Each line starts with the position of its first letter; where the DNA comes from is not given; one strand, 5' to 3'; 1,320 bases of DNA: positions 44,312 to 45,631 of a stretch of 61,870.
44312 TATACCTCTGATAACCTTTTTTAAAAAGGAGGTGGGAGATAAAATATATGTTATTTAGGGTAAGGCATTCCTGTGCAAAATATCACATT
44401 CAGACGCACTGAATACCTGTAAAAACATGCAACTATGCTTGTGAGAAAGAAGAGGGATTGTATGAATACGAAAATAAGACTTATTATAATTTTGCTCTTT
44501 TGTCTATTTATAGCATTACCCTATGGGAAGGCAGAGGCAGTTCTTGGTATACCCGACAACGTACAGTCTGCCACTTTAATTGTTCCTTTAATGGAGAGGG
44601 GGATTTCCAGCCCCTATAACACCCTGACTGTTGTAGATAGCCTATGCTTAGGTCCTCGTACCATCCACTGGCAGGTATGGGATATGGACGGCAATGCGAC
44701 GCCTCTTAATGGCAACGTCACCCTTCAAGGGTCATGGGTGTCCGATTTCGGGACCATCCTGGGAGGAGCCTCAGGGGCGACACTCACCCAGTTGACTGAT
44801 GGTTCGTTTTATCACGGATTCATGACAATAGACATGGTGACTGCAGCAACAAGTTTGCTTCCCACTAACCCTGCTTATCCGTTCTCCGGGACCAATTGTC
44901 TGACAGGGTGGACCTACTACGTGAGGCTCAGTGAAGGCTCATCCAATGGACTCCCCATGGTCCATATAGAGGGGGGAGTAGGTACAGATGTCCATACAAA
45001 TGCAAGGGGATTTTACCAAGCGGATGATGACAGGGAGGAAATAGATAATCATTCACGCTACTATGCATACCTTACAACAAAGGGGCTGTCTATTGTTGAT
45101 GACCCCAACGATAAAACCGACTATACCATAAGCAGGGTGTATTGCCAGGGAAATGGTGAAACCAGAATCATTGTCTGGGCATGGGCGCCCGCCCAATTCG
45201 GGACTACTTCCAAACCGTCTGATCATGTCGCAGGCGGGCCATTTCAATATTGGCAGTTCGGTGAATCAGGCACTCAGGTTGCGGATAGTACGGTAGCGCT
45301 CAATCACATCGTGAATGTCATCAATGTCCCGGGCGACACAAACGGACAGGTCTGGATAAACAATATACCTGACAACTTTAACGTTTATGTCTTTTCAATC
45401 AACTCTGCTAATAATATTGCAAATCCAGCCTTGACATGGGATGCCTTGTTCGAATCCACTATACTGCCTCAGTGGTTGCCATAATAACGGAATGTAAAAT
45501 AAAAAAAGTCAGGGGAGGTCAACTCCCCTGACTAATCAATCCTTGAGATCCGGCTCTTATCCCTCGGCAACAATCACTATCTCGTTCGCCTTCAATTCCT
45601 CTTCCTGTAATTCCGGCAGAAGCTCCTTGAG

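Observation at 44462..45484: Unrecognised family of secreted proteins with a conserved mature N-terminus (paralog A; partner at 52717-53844)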

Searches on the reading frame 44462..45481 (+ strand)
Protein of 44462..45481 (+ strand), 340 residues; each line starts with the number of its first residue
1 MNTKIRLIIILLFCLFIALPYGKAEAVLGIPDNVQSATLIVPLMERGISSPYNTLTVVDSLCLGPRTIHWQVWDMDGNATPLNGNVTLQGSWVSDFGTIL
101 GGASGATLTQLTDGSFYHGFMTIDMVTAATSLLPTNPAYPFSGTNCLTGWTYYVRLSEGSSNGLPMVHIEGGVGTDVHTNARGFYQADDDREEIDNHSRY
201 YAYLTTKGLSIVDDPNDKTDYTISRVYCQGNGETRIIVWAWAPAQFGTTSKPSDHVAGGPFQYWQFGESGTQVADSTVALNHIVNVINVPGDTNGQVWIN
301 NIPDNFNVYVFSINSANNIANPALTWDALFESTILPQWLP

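Call 4: search_protein_families(library=pfam, proteins=[window:44462-45481:+], max_evalue=1)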
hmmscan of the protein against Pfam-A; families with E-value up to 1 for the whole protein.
window:44462-45481:+ (340 aa): 0 families

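Call 5: search_protein_families(library=ncbifam, proteins=[window:44462-45481:+], max_evalue=1)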
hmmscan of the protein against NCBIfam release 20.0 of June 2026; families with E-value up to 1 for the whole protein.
window:44462-45481:+ (340 aa): 0 families

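Call 6: search_solved_structures(query=window:44462-45481:+, max_evalue=10)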
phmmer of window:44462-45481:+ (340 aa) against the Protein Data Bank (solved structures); distinct sequences matched with E-value up to 10: 0.

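Call 7: find_homologous_proteins(query=window:44462-45481:+, max_evalue=0.001)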
Query window:44462-45481:+ (340 aa): 86 proteins with E <= 0.001 among 3464 candidates.
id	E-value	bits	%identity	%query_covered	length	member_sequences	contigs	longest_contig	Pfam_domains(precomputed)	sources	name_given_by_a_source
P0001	2.1e-210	716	90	100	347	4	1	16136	-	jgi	jgi:hypothetical protein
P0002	1.8e-162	558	72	100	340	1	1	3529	-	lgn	-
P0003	4.4e-160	550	71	99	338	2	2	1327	-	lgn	-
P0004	1.6e-153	529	68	99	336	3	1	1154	-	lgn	-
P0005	2.3e-149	515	67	99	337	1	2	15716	-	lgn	-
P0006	3.6e-149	515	65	99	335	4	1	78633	-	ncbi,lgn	-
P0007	1.1e-147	510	67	99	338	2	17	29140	-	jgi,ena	jgi:hypothetical protein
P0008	3.8e-145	501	66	100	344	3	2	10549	-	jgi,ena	-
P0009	2.1e-141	489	65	99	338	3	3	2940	-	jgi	jgi:hypothetical protein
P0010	9.8e-140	483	64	99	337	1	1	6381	-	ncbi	ncbi:MAG: hypothetical protein AB1442_09995 [Nitrospirota bacterium]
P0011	1.7e-136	473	64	99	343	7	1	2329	-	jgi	-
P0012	2.4e-136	472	63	99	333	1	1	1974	-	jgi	-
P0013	1.1e-133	464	62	99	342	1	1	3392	-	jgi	jgi:hypothetical protein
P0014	2.0e-129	450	60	93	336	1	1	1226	-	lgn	-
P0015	3.4e-128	445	60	98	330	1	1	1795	-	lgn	-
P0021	5.5e-123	428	58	99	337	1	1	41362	-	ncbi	-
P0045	4.4e-64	235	41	98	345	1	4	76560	-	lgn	-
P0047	1.1e-63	233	42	90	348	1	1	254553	-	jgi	jgi:hypothetical protein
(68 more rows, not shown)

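Call 18: predict_structure(alignment_id=A1)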
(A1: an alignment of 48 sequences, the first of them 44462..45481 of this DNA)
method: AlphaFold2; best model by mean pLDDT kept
length: 340 residues; sequences in the alignment: 48
mean_pLDDT: 91.8   pTM: 0.88
mean pLDDT of the five models: 91.8, 91.7, 91.6, 90.7, 90.7
residues with pLDDT >= 90: 271; 70-90: 52; 50-70: 14; < 50: 3
segments of 3 or more residues with pLDDT < 50: none
pLDDT, mean of each block of 10 residues (from residue 1): 86 77 73 95 96 95 97 98 97 97 97 98 98 96 97 70 90 92 90 95 93 93 95 96 90 85 96 96 97 96 94 90 86 79
secondary structure, 60 per line:
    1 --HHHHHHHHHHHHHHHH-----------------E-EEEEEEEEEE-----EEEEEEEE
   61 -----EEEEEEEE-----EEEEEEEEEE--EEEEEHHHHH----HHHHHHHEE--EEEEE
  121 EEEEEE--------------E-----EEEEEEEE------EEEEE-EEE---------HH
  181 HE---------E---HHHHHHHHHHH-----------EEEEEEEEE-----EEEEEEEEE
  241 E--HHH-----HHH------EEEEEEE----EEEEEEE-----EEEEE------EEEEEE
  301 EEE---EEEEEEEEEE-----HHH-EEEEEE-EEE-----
elements in order: H3-18 E38-47 E53-60 E66-73 E79-88 E91-95 H96-100 H105-111 E116-126 E147-154 E161-165 E167-169 H196-206 E218-226 E232-241 E261-267 E272-278 E284-288 E295-303 E307-316 E326-331 E333-335

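Call 20: fold_search(model_id=the predicted structure, library=pdb)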
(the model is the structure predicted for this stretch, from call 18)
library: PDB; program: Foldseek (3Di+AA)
matches with E <= 10: 1256; with E <= 0.001: 4
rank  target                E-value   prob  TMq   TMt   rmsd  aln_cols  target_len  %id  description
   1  4j2q_B                1.4e-04  0.54  0.16  0.15  26.8       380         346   12  Crystal structure of C-terminally truncated arrestin reveals mechanism of arrestin activation (released 2013-05-01)
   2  7f1x_B                4.7e-04  0.18  0.13  0.12  25.2       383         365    9  X-ray crystal structure of visual arrestin complexed with inositol 1,4,5-triphosphate (released 2021-10-27)
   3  6li7_A                5.8e-04  0.54  0.17  0.17  20.1       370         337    9  Crystal Structure of Lectin from Pleurotus ostreatus in complex with GalNAc (released 2020-08-05)
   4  6t1d_A                7.7e-04  0.54  0.17  0.17  19.4       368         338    8  Pleurotus Ostreatus Lectin (POL), compelx with melibiose (released 2020-02-19)
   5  7f1w_B                1.3e-03  0.16  0.13  0.13  25.5       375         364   11  X-ray crystal structure of visual arrestin complexed with inositol hexaphosphate (released 2021-10-27)
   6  7u1i_C                1.5e-03  0.28  0.16  0.15  20.8       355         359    8  Crystal structure of Pisum sativum vicilin (released 2022-03-16)
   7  6t0q_A                1.6e-03  0.41  0.16  0.16  18.6       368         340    7  Pleurotus Ostreatus Lectin (POL), apo form (released 2020-02-19)
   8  2okx_A                1.8e-03  0.13  0.12  0.06  22.8       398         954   11  Crystal structure of GH78 family rhamnosidase of Bacillus SP. GL1 AT 1.9 A (released 2007-11-13)
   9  4zrg                  2.1e-03  0.16  0.12  0.12  25.7       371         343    9  Visual arrestin mutant - R175E (released 2015-11-11)
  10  7f1w_D                2.1e-03  0.15  0.12  0.12  24.5       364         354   10  X-ray crystal structure of visual arrestin complexed with inositol hexaphosphate (released 2021-10-27)
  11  1nc7_D                2.4e-03  1.00  0.23  0.58   6.3       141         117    6  Crystal Structure of Thermotoga maritima 1070 (released 2003-07-01)
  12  7mp2_D                2.9e-03  0.13  0.12  0.11  25.6       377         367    9  CRYSTAL STRUCTURE OF NATIVE BOVINE ARRESTIN 1 IN COMPLEX WITH 1D-MYO-INOSITOL 1,5-BISDIPHOSPHATE TETRAKISPHOSPHATE (1, (released 2021-10-13)
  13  6pwc_A                3.0e-03  0.12  0.12  0.12  24.0       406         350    9  A complex structure of arrestin-2 bound to neurotensin receptor 1 (released 2019-12-04)
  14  7f7y_A                3.8e-03  0.30  0.19  0.20  23.1       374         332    6  Crystal Structure of protein PitB from pilus islet-2 of Streptococcus pneumoniae (released 2022-06-01)
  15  6kc2_A                4.0e-03  0.33  0.17  0.17  19.2       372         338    8  Crystal Structure of Lectin from Pleurotus ostreatus in complex with Rhamnose (released 2020-08-05)
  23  1nc7_A                7.8e-03  1.00  0.23  0.59   6.1       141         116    5  Crystal Structure of Thermotoga maritima 1070 (released 2003-07-01)
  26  1nc7_B                9.7e-03  1.00  0.23  0.58   5.7       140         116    6  Crystal Structure of Thermotoga maritima 1070 (released 2003-07-01)
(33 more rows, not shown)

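Call 21: find_encoding_contigs(protein=P0047, flank=10000, max_places=2)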
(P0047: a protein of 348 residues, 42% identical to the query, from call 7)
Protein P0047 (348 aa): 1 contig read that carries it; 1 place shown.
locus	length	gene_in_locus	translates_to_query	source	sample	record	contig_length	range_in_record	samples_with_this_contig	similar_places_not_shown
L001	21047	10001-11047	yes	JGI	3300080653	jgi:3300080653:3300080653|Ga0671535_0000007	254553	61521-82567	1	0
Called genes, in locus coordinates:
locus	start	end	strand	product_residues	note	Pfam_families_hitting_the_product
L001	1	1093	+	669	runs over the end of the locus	PF00884:Sulfatase, PF01663:Phosphodiest, PF13432:TPR_16 (faint), PF16347:SGSH_C (faint), PF13424:TPR_12 (faint), PF14559:TPR_19 (weak), PF14559:TPR_19 (weak), PF07719:TPR_2 (weak), +10 more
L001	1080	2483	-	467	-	PF13428:TPR_14 (faint), PF14559:TPR_19 (faint), PF07719:TPR_2 (faint), PF13176:TPR_7 (faint), PF13414:TPR_11 (faint)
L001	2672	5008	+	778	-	PF00135:COesterase, PF20434:BD-FAE, PF07859:Abhydrolase_3, PF00326:Peptidase_S9, PF03160:Calx-beta (weak)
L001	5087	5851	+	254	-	PF13499:EF-hand_7 (faint), PF00036:EF-hand_1 (faint), PF13202:EF-hand_5 (faint), PF13405:EF-hand_6 (faint), PF13833:EF-hand_8 (faint)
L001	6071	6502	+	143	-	PF26745:SPM (weak), PF00036:EF-hand_1 (faint), PF13202:EF-hand_5 (faint), PF13405:EF-hand_6 (faint), PF13499:EF-hand_7 (faint)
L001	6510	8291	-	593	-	PF07715:Plug, PF00593:TonB_dep_Rec_b-barrel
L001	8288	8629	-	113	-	-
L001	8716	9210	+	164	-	-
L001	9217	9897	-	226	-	PF06736:TMEM175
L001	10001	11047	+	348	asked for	-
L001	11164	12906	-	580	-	PF01435:Peptidase_M48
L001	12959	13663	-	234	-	PF04367:DUF502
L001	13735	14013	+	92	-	PF09650:PHA_gran_rgn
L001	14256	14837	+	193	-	-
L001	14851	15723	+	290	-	-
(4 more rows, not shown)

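Call 22: find_encoding_contigs(protein=P0006, flank=10000, max_places=1)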
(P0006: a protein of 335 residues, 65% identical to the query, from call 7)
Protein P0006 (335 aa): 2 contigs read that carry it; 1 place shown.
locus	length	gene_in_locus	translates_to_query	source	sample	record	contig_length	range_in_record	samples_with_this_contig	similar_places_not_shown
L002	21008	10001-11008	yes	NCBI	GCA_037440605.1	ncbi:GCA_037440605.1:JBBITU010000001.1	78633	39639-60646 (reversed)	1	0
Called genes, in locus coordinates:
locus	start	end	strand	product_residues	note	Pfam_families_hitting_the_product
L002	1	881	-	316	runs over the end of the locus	PF13527:Acetyltransf_9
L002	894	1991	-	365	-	PF00535:Glycos_transf_2, PF10111:Glyco_tranf_2_2, PF13641:Glyco_tranf_2_3, PF13506:Glyco_transf_21 (faint), PF13632:Glyco_trans_2_3 (weak)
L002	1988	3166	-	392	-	PF00005:ABC_tran, PF14524:Wzt_C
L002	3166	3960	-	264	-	PF01061:ABC2_membrane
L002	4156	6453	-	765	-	PF00082:Peptidase_S8, PF13620:CarboxypepD_reg (weak), PF13715:CarbopepD_reg_2 (weak), PF17210:SdrD_B (weak), PF22904:NOMO1-like_2nd (weak), PF19190:BACON_2 (weak), PF07705:CARDB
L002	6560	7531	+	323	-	PF04055:Radical_SAM, PF13186:SPASM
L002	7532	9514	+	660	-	PF00534:Glycos_transf_1, PF13692:Glyco_trans_1_4, PF20706:GT4-conflict (weak), PF13524:Glyco_trans_1_2 (weak), PF13489:Methyltransf_23 (weak), PF08241:Methyltransf_11 (weak), PF08242:Methyltransf_12 (weak), PF13649:Methyltransf_25 (weak), +1 more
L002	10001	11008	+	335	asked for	-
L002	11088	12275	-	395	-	PF13489:Methyltransf_23, PF07021:MetW (weak), PF08241:Methyltransf_11, PF08242:Methyltransf_12, PF13649:Methyltransf_25, PF13847:Methyltransf_31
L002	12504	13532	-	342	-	PF17957:Big_7, PF07705:CARDB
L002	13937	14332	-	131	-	-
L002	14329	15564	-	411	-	PF01839:FG-GAP (faint), PF12256:TcdB_toxin_midN (faint), PF13517:FG-GAP_3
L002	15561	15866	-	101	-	-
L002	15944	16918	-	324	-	-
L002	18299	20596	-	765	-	PF25062:ARM_TT21_N (faint), PF13428:TPR_14 (faint), PF13432:TPR_16 (faint), PF09976:TPR_21 (faint), PF13431:TPR_17 (faint), PF14559:TPR_19 (faint), PF17874:TPR_MalT (weak), PF13424:TPR_12 (weak), +8 more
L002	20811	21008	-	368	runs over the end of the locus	PF13439:Glyco_transf_4, PF20706:GT4-conflict, PF00534:Glycos_transf_1, PF13692:Glyco_trans_1_4, PF13524:Glyco_trans_1_2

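Call 23: find_encoding_contigs(protein=P0021, flank=10000, max_places=1)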
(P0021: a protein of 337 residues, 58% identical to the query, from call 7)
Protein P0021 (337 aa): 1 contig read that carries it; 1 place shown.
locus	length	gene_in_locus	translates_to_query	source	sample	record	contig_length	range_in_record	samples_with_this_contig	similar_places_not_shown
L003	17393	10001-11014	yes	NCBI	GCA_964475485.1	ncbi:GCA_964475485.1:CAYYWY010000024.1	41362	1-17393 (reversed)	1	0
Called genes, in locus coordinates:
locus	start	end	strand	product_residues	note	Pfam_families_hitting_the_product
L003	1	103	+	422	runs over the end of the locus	PF13231:PMT_2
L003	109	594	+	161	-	-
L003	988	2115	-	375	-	-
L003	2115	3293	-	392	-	PF00005:ABC_tran, PF14524:Wzt_C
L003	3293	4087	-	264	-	PF01061:ABC2_membrane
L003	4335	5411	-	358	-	PF13620:CarboxypepD_reg, PF17210:SdrD_B, PF13620:CarboxypepD_reg, PF22904:NOMO1-like_2nd, PF17210:SdrD_B, PF22904:NOMO1-like_2nd, PF13620:CarboxypepD_reg, PF13715:CarbopepD_reg_2, +14 more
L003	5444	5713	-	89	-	-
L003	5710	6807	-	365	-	-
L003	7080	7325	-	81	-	PF13366:PDDEXK_3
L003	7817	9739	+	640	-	PF20706:GT4-conflict, PF00534:Glycos_transf_1, PF13692:Glyco_trans_1_4, PF13524:Glyco_trans_1_2, PF13489:Methyltransf_23, PF08241:Methyltransf_11, PF08242:Methyltransf_12 (weak), PF13649:Methyltransf_25, +1 more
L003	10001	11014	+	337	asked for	-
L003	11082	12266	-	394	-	PF13489:Methyltransf_23, PF07021:MetW, PF08241:Methyltransf_11, PF08242:Methyltransf_12, PF13649:Methyltransf_25, PF13847:Methyltransf_31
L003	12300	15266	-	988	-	PF09586:YfhO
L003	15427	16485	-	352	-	PF15780:ASH (weak), PF22073:Cep192_D4, PF22544:HYDIN_VesB_CFA65-like_Ig, PF07705:CARDB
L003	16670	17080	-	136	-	-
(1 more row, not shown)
